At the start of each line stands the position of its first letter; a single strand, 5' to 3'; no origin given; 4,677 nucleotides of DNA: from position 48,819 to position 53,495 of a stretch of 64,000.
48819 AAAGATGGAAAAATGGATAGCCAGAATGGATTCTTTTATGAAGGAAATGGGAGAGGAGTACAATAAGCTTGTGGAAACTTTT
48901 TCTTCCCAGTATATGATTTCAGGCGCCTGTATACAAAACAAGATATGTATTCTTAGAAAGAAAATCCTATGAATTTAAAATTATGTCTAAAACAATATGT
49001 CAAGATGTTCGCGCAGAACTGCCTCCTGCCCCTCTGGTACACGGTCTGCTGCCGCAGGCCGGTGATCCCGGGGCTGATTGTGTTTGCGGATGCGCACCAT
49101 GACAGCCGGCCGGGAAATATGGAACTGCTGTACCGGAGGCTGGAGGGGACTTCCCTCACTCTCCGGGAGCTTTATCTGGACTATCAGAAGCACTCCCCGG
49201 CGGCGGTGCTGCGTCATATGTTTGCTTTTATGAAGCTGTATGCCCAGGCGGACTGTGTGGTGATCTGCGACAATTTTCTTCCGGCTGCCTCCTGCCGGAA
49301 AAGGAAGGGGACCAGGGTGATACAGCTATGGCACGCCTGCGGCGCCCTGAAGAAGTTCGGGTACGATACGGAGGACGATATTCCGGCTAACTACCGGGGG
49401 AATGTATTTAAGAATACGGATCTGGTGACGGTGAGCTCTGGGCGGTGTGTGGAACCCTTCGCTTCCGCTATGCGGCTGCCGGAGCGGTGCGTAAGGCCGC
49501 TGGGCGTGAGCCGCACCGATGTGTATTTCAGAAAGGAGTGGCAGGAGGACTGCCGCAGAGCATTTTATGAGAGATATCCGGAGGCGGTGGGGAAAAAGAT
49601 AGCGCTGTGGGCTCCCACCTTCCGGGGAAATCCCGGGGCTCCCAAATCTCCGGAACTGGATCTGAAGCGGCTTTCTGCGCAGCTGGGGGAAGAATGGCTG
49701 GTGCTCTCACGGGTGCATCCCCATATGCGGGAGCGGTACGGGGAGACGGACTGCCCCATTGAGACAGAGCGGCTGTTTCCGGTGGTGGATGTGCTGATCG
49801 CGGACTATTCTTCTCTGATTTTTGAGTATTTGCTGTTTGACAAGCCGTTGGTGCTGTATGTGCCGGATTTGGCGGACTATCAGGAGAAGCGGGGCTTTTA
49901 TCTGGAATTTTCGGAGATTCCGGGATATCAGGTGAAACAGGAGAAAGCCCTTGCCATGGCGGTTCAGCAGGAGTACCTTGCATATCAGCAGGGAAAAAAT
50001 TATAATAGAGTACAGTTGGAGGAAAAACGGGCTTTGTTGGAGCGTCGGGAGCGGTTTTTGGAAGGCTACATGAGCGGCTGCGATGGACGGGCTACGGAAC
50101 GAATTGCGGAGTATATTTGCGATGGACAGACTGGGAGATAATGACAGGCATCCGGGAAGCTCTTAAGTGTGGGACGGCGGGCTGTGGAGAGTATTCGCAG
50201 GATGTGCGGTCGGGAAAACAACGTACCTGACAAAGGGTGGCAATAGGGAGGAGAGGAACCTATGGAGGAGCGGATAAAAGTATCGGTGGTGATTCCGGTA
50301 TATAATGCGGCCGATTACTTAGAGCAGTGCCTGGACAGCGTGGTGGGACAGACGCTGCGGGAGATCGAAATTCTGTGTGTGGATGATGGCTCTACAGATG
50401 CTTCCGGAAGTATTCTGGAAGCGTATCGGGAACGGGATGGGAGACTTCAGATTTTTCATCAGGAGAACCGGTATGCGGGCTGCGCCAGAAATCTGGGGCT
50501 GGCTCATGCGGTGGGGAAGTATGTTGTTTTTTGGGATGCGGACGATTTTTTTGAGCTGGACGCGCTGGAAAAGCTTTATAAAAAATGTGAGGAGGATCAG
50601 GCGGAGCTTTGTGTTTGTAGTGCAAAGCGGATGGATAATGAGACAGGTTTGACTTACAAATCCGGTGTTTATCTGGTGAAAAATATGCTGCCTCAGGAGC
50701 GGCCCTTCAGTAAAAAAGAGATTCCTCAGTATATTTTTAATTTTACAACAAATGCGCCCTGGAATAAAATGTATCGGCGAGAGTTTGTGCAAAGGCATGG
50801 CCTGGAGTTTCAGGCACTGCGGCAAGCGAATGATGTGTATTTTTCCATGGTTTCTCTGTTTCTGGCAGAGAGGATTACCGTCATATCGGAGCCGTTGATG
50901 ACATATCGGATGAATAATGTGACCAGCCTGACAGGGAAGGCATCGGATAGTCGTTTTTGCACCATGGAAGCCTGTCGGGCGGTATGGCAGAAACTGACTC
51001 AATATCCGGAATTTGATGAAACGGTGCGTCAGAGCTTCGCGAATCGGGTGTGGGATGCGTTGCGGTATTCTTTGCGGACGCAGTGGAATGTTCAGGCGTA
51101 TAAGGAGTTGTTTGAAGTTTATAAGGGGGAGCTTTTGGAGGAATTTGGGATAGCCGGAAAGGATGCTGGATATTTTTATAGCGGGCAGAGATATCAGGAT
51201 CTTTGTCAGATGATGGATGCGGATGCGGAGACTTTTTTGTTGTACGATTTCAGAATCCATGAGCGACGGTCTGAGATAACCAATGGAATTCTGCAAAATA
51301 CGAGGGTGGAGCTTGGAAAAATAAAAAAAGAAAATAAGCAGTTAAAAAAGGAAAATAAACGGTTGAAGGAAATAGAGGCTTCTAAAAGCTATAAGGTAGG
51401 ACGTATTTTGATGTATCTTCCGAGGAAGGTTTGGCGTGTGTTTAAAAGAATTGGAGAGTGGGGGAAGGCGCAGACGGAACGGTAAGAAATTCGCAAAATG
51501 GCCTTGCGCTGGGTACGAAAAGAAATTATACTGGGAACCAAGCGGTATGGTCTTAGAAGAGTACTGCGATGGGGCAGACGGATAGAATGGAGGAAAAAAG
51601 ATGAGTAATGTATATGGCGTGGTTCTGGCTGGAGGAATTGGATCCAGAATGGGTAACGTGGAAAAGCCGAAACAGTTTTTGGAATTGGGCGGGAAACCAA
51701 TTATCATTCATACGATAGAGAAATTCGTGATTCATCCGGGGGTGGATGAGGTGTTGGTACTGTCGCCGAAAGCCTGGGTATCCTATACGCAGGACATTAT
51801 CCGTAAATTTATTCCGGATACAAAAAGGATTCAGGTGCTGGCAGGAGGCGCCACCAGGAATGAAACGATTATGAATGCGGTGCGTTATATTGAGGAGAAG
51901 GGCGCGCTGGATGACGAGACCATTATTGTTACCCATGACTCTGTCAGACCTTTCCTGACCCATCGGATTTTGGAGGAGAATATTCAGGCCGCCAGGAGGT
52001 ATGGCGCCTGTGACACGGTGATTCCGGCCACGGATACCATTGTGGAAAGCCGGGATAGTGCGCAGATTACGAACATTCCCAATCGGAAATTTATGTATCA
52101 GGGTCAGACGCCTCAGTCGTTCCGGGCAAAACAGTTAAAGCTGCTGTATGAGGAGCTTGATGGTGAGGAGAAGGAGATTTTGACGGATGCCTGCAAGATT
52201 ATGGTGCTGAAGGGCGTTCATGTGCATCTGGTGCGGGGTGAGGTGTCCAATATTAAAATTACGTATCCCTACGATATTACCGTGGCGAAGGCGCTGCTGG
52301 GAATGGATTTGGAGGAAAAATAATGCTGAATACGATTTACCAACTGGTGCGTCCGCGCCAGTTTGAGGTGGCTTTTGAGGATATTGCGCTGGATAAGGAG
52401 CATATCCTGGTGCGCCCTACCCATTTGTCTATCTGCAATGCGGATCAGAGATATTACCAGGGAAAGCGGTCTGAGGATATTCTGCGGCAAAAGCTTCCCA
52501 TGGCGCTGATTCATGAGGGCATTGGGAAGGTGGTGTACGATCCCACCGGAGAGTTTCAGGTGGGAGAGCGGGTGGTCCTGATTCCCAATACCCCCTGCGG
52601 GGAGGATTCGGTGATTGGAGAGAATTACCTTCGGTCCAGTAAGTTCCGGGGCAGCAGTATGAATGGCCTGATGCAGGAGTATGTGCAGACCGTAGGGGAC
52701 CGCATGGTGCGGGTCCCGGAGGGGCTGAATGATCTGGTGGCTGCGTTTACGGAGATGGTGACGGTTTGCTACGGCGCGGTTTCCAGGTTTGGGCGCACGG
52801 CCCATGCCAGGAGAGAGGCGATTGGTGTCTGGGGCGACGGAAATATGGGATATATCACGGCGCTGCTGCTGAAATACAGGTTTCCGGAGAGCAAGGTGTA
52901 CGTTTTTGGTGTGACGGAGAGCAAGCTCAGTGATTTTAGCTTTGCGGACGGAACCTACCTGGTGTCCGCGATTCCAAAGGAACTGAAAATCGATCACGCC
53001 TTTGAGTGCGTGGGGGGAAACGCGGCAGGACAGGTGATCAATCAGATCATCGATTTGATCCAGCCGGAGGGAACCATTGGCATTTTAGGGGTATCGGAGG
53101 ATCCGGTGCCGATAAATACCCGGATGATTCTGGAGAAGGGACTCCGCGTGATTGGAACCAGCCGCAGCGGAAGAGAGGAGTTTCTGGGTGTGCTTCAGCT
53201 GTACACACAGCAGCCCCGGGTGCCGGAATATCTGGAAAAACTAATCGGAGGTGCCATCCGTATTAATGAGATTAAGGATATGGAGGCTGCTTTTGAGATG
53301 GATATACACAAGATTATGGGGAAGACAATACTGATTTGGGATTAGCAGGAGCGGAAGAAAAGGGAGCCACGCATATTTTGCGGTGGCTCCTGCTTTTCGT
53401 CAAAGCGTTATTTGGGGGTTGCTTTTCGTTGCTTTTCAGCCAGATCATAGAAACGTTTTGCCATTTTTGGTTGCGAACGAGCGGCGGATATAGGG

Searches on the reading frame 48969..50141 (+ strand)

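Call 33: search_protein_families(library=pfam, proteins=[window:48969-50141:+], max_evalue=0.001)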
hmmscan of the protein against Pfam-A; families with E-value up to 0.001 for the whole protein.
window:48969-50141:+ (390 aa): 1 family
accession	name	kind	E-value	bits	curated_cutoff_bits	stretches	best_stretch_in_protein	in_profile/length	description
PF04464.20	Glyphos_transf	-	3.4e-56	191.2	22.1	1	24-384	3-366/367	CDP-Glycerol:Poly(glycerophosphate) glycerophosphotransferase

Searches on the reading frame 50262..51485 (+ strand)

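Call 33: search_protein_families(library=pfam, proteins=[window:50262-51485:+], max_evalue=0.001)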
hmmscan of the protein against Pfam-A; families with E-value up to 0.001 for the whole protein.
window:50262-51485:+ (407 aa): 4 families
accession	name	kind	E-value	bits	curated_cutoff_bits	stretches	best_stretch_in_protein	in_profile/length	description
PF00535.33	Glycos_transf_2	-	1e-38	133.3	23.3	1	8-178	1-166/168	Glycosyl transferase family 2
PF10111.15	Glyco_tranf_2_2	-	3.1e-12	47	27.3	1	8-110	1-112/276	Glycosyltransferase like family 2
PF13641.12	Glyco_tranf_2_3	-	4.5e-06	27.3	27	1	7-244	3-201/230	Glycosyltransferase like family 2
PF13704.12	Glyco_tranf_2_4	-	0.00017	22.5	27.5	1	15-101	2-88/98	Glycosyl transferase family 2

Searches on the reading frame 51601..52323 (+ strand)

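Call 80: search_protein_families(library=pfam, proteins=[window:51601-52323:+], max_evalue=0.001)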
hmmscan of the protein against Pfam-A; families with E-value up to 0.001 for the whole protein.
window:51601-52323:+ (240 aa): 3 families
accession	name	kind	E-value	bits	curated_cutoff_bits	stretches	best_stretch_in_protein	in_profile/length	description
PF01128.25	IspD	-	4.2e-45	154.6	27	1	6-233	3-219/221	2-C-methyl-D-erythritol 4-phosphate cytidylyltransferase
PF12804.13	NTP_transf_3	-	1.4e-11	45.3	27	1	6-145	1-124/160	MobA-like NTP transferase domain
PF00483.29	NTP_transferase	-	9.2e-05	22.6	21.2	1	6-118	2-115/245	Nucleotidyl transferase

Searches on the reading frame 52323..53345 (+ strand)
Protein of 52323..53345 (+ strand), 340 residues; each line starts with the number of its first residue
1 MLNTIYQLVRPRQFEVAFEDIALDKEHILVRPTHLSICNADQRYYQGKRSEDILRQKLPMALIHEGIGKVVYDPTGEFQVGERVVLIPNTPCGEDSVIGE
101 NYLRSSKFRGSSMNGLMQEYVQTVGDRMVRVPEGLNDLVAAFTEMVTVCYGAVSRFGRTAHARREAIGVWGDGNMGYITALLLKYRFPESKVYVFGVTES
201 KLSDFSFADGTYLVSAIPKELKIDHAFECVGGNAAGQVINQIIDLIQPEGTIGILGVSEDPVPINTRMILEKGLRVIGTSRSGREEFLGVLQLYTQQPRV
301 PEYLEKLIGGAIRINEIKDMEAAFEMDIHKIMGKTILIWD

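Call 80: search_protein_families(library=pfam, proteins=[window:52323-53345:+], max_evalue=0.001)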
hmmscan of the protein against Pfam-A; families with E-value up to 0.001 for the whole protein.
window:52323-53345:+ (340 aa): 3 families
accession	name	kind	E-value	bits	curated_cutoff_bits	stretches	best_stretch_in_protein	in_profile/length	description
PF08240.17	ADH_N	-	5.2e-11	43.2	23.5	1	25-133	2-104/104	Alcohol dehydrogenase GroES-like domain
PF00107.32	ADH_zinc_N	-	1e-09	38.9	31.8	1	219-294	55-127/129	Zinc-binding dehydrogenase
PF16912.11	Glu_dehyd_C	-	5.9e-05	23.1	34.9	1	153-331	20-205/211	Glucose dehydrogenase C-terminus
